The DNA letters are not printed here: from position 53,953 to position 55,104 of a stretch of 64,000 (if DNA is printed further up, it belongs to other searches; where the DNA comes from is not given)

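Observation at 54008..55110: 45%-GC single-gene islet encoding an NDT-like (TIR/flavodoxin-fold) protein: candidate undescribed standalone defence effector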

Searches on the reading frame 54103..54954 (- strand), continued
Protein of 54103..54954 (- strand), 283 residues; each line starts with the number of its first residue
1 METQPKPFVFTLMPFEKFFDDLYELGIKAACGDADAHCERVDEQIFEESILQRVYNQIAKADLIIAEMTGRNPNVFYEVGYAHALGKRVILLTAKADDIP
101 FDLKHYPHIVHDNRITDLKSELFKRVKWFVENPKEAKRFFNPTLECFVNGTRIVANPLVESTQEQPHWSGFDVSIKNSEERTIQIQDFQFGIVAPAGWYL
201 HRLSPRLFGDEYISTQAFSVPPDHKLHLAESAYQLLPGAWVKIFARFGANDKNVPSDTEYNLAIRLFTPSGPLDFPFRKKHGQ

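Call 11: find_related_loci(query=A1, collection=genome_contigs, flank=10000)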
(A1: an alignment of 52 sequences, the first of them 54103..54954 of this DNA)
Query A1 (283 aa) in genome_contigs; peptide patterns used: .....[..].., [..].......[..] (x = any residue, [..] = any of these).
503 stretches matched a pattern; 377 encode a relative of the query (tblastn E <= 1e-3); the best 80 are kept; 80 distinct loci.
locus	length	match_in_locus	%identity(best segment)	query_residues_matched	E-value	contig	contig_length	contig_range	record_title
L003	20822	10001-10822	51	2-280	2e-82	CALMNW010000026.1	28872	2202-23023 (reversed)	MAG TPA_asm: uncultured Verrucomicrobia bacterium isolate SRR8859111_bin.86_CONCOCT_v1.1_MAG genome assembly, contig: ER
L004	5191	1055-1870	50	3-277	6e-77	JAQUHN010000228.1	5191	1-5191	MAG: Geobacteraceae bacterium isolate STCSWMC_38 NODE_57975_length_5191_cov_4.364139_ST_CSWMC, whole genome shotgun sequ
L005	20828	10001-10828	47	3-277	7e-76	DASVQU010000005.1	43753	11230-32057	MAG TPA_asm: Pyrinomonadaceae bacterium isolate SMAG_U3216 k141_1349, whole genome shotgun sequence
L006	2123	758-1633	44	2-277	5e-75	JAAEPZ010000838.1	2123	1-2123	MAG: bacterium isolate Gpa_5 GpaG_CONTIG4333158, whole genome shotgun sequence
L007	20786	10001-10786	45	2-277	1e-71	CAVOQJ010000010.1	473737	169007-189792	MAG: Blastocatellia bacterium isolate MFD09848.bin.2.92 genome assembly, contig: contig_20733, whole genome shotgun sequ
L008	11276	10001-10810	46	4-277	2e-71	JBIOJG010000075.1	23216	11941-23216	MAG: Candidatus Binatia bacterium isolate GcC5-6 k141_1414761_length_23216_cov_112.7738, whole genome shotgun sequence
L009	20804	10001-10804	47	3-280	2e-71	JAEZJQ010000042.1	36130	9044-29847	MAG: Bacillota bacterium isolate OH_CDB_241 k127_2138883, whole genome shotgun sequence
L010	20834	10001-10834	42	3-275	2e-70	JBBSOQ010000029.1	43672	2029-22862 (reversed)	MAG: Flavobacteriales bacterium isolate LS6_sbin.34 LS6_sbin.34_K_1977612_L_43672_cov_21.9971, whole genome shotgun sequ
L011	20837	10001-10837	44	1-277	2e-70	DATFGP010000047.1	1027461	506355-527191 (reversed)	MAG TPA_asm: Pyrinomonadaceae bacterium isolate SMAG_U8666 k141_994334, whole genome shotgun sequence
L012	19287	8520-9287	46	6-275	4e-70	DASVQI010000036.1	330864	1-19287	MAG TPA_asm: Pyrinomonadaceae bacterium isolate SMAG_U3204 k141_388404, whole genome shotgun sequence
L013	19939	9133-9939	46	2-277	2e-70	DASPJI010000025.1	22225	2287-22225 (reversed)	MAG TPA_asm: Thermoanaerobaculia bacterium isolate SMAG_U12005 k141_288332, whole genome shotgun sequence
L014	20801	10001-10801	44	3-277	4e-70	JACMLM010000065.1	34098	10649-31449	MAG: Anaerolineales bacterium isolate ES-bin-309 ES-bin-309-contig-k141_12706277, whole genome shotgun sequence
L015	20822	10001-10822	43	3-274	7e-70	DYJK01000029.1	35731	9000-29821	MAG TPA_asm: Melioribacter roseus isolate FI88_2_36_12 Afr_mines_FI88_488_length_35731_cov_4_710422, whole genome shotgu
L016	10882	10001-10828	46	2-277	8e-70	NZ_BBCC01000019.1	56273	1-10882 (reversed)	Desulfosarcina cetonica JCM 12296, whole genome shotgun sequence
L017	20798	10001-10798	45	3-281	8e-70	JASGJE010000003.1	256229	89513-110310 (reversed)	MAG: Chitinophagaceae bacterium isolate 5N400 JMF-2111-06-0005.ont.bin.400_2, whole genome shotgun sequence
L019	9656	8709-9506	47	3-276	9e-69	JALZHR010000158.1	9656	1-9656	MAG: Acidobacteriota bacterium isolate SON bin7 SC8834-36_k127_1426577, whole genome shotgun sequence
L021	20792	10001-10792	47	3-276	2e-68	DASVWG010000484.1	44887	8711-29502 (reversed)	MAG TPA_asm: Pyrinomonadaceae bacterium isolate SMAG_U3364 k141_475543, whole genome shotgun sequence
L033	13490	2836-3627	46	3-276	1e-65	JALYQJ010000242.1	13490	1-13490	MAG: Acidobacteriota bacterium isolate MDV bin60 SD1454-56_k127_147584, whole genome shotgun sequence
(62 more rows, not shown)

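Call 16: search_protein_representatives(protein=window:54103-54954:-)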
Query: 283 residues. Proteins with E-value up to 0.001 (for the whole library): 18496; up to 1e-10: 6494; up to 1e-30: 660. The best 150 are listed.
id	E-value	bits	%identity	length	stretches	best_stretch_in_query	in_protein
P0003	2.2e-110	385.0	65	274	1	13-279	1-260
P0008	7.7e-87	307.7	51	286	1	2-279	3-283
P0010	9.8e-82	290.9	55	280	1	2-278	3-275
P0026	1.5e-76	273.9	48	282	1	2-278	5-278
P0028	1.6e-76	273.8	49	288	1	2-280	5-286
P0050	3.0e-73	263.1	49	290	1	2-279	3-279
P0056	5.1e-73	262.3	52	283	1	2-277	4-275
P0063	2.3e-72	260.2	48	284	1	2-279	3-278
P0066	7.7e-72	258.5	49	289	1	3-278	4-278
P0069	1.3e-71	257.7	47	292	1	2-280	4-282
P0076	3.4e-71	256.3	47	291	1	3-278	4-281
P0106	8.7e-70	251.7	46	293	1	3-280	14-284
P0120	2.9e-69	250.0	48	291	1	1-278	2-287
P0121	4.6e-69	249.4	45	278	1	2-278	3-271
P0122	3.5e-68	246.5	51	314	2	2-159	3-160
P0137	7.3e-64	232.3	53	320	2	3-134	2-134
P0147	2.6e-62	227.2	52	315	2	3-160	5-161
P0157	2.8e-61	223.8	53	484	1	2-200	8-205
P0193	1.0e-57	212.1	68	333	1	3-141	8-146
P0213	1.8e-56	208.0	63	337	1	3-157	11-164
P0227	1.5e-55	205.0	55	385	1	13-197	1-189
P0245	2.0e-54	201.3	61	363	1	5-154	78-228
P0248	3.4e-54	200.6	58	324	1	2-160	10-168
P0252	6.5e-54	199.6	66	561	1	2-137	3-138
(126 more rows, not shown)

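Call 18: predict_structure(alignment_id=A1)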
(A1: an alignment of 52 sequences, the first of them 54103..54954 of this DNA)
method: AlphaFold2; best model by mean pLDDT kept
length: 283 residues; sequences in the alignment: 52
mean_pLDDT: 89.8   pTM: 0.64
mean pLDDT of the five models: 89.8, 88.1, 87.5, 87.0, 85.9
residues with pLDDT >= 90: 191; 70-90: 74; 50-70: 18; < 50: 0
segments of 3 or more residues with pLDDT < 50: none
pLDDT, mean of each block of 10 residues (from residue 1): 83 93 97 96 69 89 95 91 90 93 86 94 93 71 90 92 78 93 88 96 92 96 95 96 94 85 93 92 68
secondary structure, 60 per line:
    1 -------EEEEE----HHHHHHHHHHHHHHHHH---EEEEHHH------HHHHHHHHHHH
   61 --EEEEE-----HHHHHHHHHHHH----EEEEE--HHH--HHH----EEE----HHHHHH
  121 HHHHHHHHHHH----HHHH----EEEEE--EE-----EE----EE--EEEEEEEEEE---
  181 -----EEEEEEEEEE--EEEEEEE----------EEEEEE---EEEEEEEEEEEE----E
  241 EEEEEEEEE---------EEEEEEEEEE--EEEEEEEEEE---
elements in order: E8-12 H17-33 E37-40 H50-60 E63-67 H73-84 E89-93 E108-110 H115-131 H136-139 E144-148 E168-177 E186-195 E198-204 E215-220 E224-235 E240-249 E259-268 E271-280

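Call 22: find_encoding_contigs(protein=P0002, flank=10000, max_places=3)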
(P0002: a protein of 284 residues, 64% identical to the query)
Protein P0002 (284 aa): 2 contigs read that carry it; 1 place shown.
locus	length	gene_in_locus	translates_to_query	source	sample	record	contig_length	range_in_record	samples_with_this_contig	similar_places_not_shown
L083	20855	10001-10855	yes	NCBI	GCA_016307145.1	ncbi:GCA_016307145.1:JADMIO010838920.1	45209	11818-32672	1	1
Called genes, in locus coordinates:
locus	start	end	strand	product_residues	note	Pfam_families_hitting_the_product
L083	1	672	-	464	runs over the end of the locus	PF25917:BSH_RND, PF25973:BSH_CzcB (weak), PF25984:BSH_YknX (weak), PF25881:HH_YBHG (weak), PF25990:Beta-barrel_YknX, PF25975:CzcB_C (weak), PF25989:YknX_C (weak)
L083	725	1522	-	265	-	-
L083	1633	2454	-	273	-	PF04893:Yip1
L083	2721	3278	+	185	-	PF02441:Flavoprotein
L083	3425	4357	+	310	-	PF01040:UbiA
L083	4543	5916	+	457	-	-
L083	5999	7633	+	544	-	PF04542:Sigma70_r2, PF08281:Sigma70_r4_2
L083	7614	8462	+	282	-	PF13414:TPR_11 (faint), PF13428:TPR_14 (faint), PF13431:TPR_17 (faint)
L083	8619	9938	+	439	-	PF04055:Radical_SAM, PF19288:CofH_C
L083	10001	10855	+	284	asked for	PF05014:Nuc_deoxyrib_tr (weak)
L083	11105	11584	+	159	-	-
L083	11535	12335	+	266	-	-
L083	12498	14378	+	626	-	PF00072:Response_reg (weak), PF08668:HDOD, PF01966:HD (weak)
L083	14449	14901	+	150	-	-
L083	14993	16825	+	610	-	PF02254:TrkA_N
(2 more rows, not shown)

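Call 23: find_encoding_contigs(protein=P0003, flank=10000, max_places=3)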
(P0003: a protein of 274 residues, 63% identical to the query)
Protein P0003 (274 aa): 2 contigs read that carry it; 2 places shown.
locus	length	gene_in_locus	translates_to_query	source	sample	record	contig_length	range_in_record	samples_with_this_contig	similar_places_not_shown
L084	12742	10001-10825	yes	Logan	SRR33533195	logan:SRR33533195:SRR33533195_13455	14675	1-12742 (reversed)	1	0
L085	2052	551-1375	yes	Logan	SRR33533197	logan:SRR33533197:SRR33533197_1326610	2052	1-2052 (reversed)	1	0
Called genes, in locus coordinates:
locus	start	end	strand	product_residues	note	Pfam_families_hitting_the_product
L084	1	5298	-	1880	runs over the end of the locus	PF12458:DUF3686, PF25472:DUF7902, PF00004:AAA (weak)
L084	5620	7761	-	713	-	-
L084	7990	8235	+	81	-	PF03683:UPF0175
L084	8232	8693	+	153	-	PF11848:DUF3368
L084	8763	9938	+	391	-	PF04055:Radical_SAM, PF19288:CofH_C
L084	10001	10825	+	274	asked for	PF05014:Nuc_deoxyrib_tr (weak)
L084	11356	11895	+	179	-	-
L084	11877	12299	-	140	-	-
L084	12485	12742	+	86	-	?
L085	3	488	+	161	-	?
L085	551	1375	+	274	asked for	PF05014:Nuc_deoxyrib_tr (weak)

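Call 33: search_protein_families(library=pfam, proteins=[P0252, P0157, P0227, P0245, P0213, P0193, P0137, P0122, P0147, P0248], max_evalue=0.01)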
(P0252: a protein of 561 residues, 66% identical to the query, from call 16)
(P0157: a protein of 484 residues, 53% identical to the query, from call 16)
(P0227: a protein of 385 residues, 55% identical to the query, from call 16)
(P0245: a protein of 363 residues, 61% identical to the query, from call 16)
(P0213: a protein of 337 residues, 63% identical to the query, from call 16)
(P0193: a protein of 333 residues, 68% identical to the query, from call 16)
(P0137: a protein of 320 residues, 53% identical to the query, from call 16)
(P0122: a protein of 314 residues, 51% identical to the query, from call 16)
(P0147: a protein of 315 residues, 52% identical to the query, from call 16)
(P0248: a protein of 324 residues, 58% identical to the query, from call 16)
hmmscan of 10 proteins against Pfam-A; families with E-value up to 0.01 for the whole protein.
P0252 (561 aa): 3 families
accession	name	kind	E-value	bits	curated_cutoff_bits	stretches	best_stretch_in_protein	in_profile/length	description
PF06299.18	DUF1045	-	3.2e-11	43.9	24.3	1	405-552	15-157/159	Protein of unknown function (DUF1045)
PF05014.21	Nuc_deoxyrib_tr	-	4.8e-07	30.3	28.8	1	48-100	49-103/117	Nucleoside 2-deoxyribosyltransferase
PF13563.12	2_5_RNA_ligase2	-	5.7e-07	30.1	27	1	389-548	27-150/152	2'-5' RNA ligase superfamily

P0157 (484 aa): 1 family
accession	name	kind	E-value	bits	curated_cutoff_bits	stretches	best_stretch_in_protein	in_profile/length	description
PF05014.21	Nuc_deoxyrib_tr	-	2.2e-06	28.2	28.8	1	56-105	52-103/117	Nucleoside 2-deoxyribosyltransferase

P0227 (385 aa): 1 family
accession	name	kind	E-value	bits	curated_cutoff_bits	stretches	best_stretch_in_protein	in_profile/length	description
PF05014.21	Nuc_deoxyrib_tr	-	2.8e-06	27.9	28.8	1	38-86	52-102/117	Nucleoside 2-deoxyribosyltransferase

P0245 (363 aa): 1 family
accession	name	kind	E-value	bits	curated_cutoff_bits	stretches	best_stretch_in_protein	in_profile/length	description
PF05014.21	Nuc_deoxyrib_tr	-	1.3e-05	25.7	28.8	1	121-171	50-102/117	Nucleoside 2-deoxyribosyltransferase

P0213 (337 aa): 1 family
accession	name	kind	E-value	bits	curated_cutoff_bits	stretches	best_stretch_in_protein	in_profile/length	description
PF05014.21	Nuc_deoxyrib_tr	-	1.6e-06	28.7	28.8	1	56-107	50-103/117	Nucleoside 2-deoxyribosyltransferase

P0193 (333 aa): 2 families
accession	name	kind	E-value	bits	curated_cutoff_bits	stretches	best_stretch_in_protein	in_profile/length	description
PF05014.21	Nuc_deoxyrib_tr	-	2.2e-06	28.2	28.8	1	54-113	51-104/117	Nucleoside 2-deoxyribosyltransferase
PF24217.1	DUF7436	-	0.0068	16.8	34.2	0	174-315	14-153/153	Family of unknown function (DUF7436)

P0137 (320 aa): 1 family
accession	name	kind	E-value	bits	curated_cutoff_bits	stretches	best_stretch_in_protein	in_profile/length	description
PF05014.21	Nuc_deoxyrib_tr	-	4.7e-07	30.4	28.8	1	47-97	50-102/117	Nucleoside 2-deoxyribosyltransferase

P0122 (314 aa): 1 family
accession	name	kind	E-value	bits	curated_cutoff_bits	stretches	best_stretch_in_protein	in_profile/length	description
PF05014.21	Nuc_deoxyrib_tr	-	0.00015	22.3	28.8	1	46-99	47-102/117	Nucleoside 2-deoxyribosyltransferase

P0147 (315 aa): 1 family
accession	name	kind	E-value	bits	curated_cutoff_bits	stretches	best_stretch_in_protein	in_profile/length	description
PF05014.21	Nuc_deoxyrib_tr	-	6.4e-05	23.5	28.8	1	52-110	52-104/117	Nucleoside 2-deoxyribosyltransferase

P0248 (324 aa): 1 family
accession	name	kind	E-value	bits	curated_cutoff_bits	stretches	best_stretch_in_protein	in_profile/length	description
PF05014.21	Nuc_deoxyrib_tr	-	1.5e-05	25.6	28.8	1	55-106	49-102/117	Nucleoside 2-deoxyribosyltransferase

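Call 34: search_solved_structures(query=A1, max_evalue=1, show_alignments=0)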
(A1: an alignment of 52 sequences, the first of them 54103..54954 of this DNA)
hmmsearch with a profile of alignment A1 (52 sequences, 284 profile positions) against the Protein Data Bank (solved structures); distinct sequences matched with E-value up to 1: 13.
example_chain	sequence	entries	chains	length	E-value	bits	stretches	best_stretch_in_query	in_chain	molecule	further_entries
2klh_A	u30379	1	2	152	0.0037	20.1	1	52-94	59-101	c-Myc-responsive protein Rcl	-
4fyh_A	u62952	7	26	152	0.0064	19.3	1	56-94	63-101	Deoxyribonucleoside 5'-monophosphate N-glycosidase | 2'-deoxynucleoside 5'-phosphate N-hydrolase 1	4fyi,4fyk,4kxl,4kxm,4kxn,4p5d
2khz_A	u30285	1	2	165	0.0095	18.8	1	57-94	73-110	c-Myc-responsive protein Rcl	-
8rpt_B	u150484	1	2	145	0.026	17.3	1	58-94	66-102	2'-deoxynucleoside 5'-phosphate N-hydrolase 1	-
8rps_C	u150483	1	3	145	0.034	16.9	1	59-94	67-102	2'-deoxynucleoside 5'-phosphate N-hydrolase 1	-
8rqd_C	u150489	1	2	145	0.038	16.8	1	59-94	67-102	2'-deoxynucleoside 5'-phosphate N-hydrolase 1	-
9da1_A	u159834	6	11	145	0.038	16.8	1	59-94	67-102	5-hydroxymethyl-dUMP N-hydrolase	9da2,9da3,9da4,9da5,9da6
8os9_A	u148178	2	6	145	0.038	16.8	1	59-94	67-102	2'-deoxynucleoside 5'-phosphate N-hydrolase 1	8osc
8qhr_A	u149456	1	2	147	0.039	16.7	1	59-94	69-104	2'-deoxynucleoside 5'-phosphate N-hydrolase 1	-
4p5e_A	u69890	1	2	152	0.041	16.7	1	59-94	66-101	2'-deoxynucleoside 5'-phosphate N-hydrolase 1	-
9i3q_A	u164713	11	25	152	0.042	16.7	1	59-94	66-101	5-hydroxymethyl-dUMP N-hydrolase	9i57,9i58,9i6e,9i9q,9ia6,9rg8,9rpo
3o3m_B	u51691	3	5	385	0.056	16.2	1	108-207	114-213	beta subunit 2-hydroxyacyl-CoA dehydratase | beta-subunit 2-hydroxyacyl-CoA dehydratase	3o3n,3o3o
8qhq_A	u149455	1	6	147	0.35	13.6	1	59-94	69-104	2'-deoxynucleoside 5'-phosphate N-hydrolase 1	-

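Call 39: search_protein_families(library=padloc, alignment_id=A3, max_evalue=0.00001)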
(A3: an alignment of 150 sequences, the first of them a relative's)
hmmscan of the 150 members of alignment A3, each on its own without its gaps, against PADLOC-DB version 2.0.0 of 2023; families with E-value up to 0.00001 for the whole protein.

A. member 1, L003:8849-9241:+ (131 aa): 0 families

B. families by the number of members that match (of 150 scanned): 173 families (the first 25 are shown)
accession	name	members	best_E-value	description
PDLC04140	mad8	5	3.4e-30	mads_8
PDLC04105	HerA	3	5e-50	-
PDLC04102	HerA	3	1.6e-36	-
PDLC04103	HerA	3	2.2e-36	-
PDLC04098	HerA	3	1.2e-34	-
PDLC02185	HerA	3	1.1e-32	-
PDLC04097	HerA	3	7.3e-31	-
PDLC04100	HerA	3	6.3e-30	-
PDLC04106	HerA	3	1.3e-29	-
PDLC02188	HerA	3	4.6e-25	-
PDLC01055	HerA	3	2.9e-22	Type III coevolved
PDLC04104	HerA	3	2e-17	-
PDLC02684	DndH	3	4.2e-09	DndH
PDLC04101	HerA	3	4.5e-09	-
PDLC04107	HerA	3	4.5e-08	-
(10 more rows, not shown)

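Call 40: search_protein_families(library=pfam, alignment_id=A3, max_evalue=0.00001)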
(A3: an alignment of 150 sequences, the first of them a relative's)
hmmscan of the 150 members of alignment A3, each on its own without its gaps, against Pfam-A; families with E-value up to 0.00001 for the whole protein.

A. member 1, L003:8849-9241:+ (131 aa): 0 families

B. families by the number of members that match (of 150 scanned): 149 families (the first 25 are shown)
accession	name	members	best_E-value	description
PF01935.23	DUF87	3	1.4e-41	Helicase HerA, central domain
PF13538.12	UvrD_C_2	3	1.5e-20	UvrD-like helicase C-terminal domain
PF13561.12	adh_short_C2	2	2.9e-55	Enoyl-(Acyl carrier protein) reductase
PF00106.31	adh_short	2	2e-49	short chain dehydrogenase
PF13245.12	AAA_19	2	2.6e-46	AAA domain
PF13517.12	FG-GAP_3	2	1.9e-31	FG-GAP-like repeat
PF01553.26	Acyltransferase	2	4.4e-28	Acyltransferase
PF01839.29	FG-GAP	2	2e-27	FG-GAP repeat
PF18335.7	SH3_13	2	4.7e-23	ATP-dependent RecD-like DNA helicase SH3 domain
PF00400.38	WD40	2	2.4e-16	WD domain, G-beta repeat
PF08659.16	KR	2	2.5e-11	KR domain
PF02867.20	Ribonuc_red_lgC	1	1.7e-130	Ribonucleotide reductase, barrel domain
PF10079.15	Rossmann-like_BshC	1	1.9e-109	Bacillithiol biosynthesis BshC, N-terminal Rossmann-like domain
PF07994.18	NAD_binding_5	1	1.1e-104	Myo-inositol-1-phosphate synthase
PF00275.25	EPSP_synthase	1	1.1e-99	EPSP synthase (3-phosphoshikimate 1-carboxyvinyltransferase)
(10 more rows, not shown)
